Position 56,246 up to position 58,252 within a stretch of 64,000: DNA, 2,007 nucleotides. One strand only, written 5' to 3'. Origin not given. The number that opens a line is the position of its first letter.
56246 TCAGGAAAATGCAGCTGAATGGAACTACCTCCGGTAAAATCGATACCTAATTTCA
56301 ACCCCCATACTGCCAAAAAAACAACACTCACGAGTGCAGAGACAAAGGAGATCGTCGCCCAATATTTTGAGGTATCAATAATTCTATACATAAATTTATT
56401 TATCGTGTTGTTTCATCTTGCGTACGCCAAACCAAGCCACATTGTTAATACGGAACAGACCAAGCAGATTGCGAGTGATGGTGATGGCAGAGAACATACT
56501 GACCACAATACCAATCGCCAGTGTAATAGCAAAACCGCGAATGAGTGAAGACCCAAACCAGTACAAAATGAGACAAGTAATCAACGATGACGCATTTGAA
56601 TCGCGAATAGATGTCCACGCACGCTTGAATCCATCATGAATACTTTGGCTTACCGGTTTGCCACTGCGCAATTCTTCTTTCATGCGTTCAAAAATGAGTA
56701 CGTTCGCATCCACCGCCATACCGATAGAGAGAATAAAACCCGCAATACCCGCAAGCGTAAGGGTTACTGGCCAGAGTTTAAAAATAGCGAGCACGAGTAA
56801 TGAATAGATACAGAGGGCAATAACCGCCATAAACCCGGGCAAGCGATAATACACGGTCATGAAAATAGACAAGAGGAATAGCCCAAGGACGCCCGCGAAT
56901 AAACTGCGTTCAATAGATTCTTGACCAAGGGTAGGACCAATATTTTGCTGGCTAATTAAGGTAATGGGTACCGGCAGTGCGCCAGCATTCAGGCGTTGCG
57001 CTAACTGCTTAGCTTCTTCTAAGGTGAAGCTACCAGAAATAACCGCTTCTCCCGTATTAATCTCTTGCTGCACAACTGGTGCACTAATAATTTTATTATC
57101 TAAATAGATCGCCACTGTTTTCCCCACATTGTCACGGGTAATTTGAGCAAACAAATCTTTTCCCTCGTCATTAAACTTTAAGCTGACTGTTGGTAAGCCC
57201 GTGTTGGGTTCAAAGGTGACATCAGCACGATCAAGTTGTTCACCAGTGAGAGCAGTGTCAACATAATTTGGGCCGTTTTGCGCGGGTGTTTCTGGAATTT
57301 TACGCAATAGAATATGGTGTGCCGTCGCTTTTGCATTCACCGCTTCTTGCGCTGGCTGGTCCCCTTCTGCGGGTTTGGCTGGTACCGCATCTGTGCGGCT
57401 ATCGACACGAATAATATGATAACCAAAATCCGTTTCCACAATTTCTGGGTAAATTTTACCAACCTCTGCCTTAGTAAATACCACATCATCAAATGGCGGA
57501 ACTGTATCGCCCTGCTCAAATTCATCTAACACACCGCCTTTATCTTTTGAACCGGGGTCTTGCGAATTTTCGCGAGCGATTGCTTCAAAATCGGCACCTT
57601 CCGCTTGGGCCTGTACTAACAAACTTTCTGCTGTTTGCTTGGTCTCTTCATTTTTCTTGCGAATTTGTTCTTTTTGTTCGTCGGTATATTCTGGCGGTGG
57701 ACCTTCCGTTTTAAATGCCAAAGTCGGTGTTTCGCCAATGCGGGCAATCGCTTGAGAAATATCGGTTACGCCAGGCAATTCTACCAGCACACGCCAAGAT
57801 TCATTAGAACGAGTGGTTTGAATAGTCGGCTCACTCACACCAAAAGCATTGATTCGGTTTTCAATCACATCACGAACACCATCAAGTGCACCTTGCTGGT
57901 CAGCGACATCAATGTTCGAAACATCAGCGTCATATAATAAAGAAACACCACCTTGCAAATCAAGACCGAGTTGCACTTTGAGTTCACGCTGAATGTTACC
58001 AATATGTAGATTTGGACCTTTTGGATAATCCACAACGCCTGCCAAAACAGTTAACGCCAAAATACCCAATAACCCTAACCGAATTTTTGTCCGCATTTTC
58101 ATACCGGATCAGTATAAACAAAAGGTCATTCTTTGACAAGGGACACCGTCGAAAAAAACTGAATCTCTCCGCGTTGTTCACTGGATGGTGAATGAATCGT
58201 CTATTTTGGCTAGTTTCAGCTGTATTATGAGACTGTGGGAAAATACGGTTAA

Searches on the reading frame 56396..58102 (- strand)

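Call 44: search_protein_families(library=pfam, proteins=[window:56396-58102:-], max_evalue=0.00001)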
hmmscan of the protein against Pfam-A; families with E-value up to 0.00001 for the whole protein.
window:56396-58102:- (568 aa): 6 families
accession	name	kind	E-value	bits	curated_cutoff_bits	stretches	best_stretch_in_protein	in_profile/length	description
PF22599.2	SecDF_P1_head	-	4.3e-32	110.8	27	1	282-378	18-114/114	SecDF, P1 head subdomain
PF13616.12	Rotamase_3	-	5.4e-25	88.6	22.5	1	146-236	28-115/116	PPIC-type PPIASE domain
PF00639.27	Rotamase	-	1.8e-19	70.9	21.7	1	145-234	9-96/97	PPIC-type PPIASE domain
PF02355.23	SecD_SecF_C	-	1.7e-18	67.2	20.5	1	381-547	14-183/189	Protein export membrane protein SecD/SecF, C-terminal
PF21760.3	SecD_1st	-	1.8e-16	59.8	27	1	75-132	3-57/60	Protein translocase subunit SecDF, P1 domain, N-terminal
PF03176.21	MMPL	-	1.1e-09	38.1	20.5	1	435-549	188-301/333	MMPL family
